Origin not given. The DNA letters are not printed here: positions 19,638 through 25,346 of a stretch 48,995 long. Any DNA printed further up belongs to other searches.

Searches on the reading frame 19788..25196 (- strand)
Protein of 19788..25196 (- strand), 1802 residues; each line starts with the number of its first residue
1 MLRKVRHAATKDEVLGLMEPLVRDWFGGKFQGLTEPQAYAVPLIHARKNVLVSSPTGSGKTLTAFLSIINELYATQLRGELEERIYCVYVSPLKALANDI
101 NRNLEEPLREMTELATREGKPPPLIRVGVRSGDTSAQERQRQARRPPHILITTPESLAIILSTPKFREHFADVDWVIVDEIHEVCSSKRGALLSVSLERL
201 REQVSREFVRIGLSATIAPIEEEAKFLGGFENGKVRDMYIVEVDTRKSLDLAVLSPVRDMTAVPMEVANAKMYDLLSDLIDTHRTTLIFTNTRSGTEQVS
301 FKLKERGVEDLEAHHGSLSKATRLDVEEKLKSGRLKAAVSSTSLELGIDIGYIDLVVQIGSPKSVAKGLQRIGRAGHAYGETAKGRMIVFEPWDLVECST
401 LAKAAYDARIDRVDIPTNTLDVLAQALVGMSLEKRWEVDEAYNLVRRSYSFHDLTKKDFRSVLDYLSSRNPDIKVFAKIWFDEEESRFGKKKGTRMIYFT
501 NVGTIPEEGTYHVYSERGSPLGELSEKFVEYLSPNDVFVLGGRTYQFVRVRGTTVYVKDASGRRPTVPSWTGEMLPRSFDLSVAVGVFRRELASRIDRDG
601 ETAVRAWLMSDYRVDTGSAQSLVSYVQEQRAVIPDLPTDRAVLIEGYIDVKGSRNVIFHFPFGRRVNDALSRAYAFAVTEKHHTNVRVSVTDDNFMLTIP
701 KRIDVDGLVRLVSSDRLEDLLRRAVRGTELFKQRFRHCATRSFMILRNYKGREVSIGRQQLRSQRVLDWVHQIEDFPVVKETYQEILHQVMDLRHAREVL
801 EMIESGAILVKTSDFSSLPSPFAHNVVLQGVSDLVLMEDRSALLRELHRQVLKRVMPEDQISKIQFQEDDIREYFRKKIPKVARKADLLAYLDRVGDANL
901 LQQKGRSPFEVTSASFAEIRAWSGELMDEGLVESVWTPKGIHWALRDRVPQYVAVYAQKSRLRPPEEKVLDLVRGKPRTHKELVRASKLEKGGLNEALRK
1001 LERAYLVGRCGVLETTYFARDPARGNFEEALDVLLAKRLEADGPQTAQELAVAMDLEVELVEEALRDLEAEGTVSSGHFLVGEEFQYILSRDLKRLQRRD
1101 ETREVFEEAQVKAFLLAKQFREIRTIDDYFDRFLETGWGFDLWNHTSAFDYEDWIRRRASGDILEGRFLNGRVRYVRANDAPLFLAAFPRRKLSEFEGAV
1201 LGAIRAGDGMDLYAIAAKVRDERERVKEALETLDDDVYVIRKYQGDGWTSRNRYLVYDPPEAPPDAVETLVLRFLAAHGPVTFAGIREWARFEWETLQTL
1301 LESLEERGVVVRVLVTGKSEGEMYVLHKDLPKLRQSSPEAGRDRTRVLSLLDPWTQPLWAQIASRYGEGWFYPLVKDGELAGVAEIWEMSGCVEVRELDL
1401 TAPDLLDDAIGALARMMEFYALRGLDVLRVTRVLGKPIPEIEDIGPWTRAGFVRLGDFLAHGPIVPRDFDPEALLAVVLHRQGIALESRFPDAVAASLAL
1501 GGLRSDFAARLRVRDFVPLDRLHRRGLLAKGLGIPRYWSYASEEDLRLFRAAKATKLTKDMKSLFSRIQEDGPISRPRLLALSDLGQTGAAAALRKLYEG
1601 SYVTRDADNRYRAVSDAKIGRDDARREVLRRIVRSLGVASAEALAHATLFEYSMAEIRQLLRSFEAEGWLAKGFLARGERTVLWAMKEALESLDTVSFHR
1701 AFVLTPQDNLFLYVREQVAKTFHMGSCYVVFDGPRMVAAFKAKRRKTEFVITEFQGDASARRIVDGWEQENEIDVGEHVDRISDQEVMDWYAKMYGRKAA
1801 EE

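Call 45: search_protein_families(library=pfam, proteins=[window:19788-25196:-], max_evalue=0.0001)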
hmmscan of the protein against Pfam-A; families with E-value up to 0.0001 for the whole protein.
window:19788-25196:- (1802 aa): 10 families
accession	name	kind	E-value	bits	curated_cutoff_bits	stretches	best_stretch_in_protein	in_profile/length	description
PF08494.16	DEAD_assoc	-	5.1e-60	203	23.5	1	636-823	1-191/191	DEAD/H associated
PF19306.5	WH_Lhr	-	2.4e-35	121.8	27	1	406-565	4-166/168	Large helicase-related protein, winged helix domain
PF00270.35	DEAD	-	2e-30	106.2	26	1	34-218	1-161/167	DEAD/DEAH box helicase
PF00271.37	Helicase_C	-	3.2e-16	60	23.5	1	274-377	4-108/110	Helicase conserved C-terminal domain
PF06224.18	AlkZ-like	-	9.3e-16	58.8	25.9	1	1141-1354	18-251/329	DNA glycosylase AlkZ-like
PF04851.21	ResIII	-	7.9e-10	39.3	22.5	1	45-217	21-162/164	Type III restriction enzyme, res subunit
PF01978.25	TrmB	-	5.9e-07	29.7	25.6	0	971-1020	16-65/68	Sugar-specific transcriptional regulator TrmB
PF23234.1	WH4_Lhr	-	1.2e-06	28.4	27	0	1265-1342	6-84/87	Large helicase-related protein, winged-helix domain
PF24270.1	HTH_Cmi2_C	-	2.8e-05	24.8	27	0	1041-1075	85-119/125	Cmi2, C-terminal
PF12802.13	MarR_2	-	8.9e-05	23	27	0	1268-1313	7-53/61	MarR family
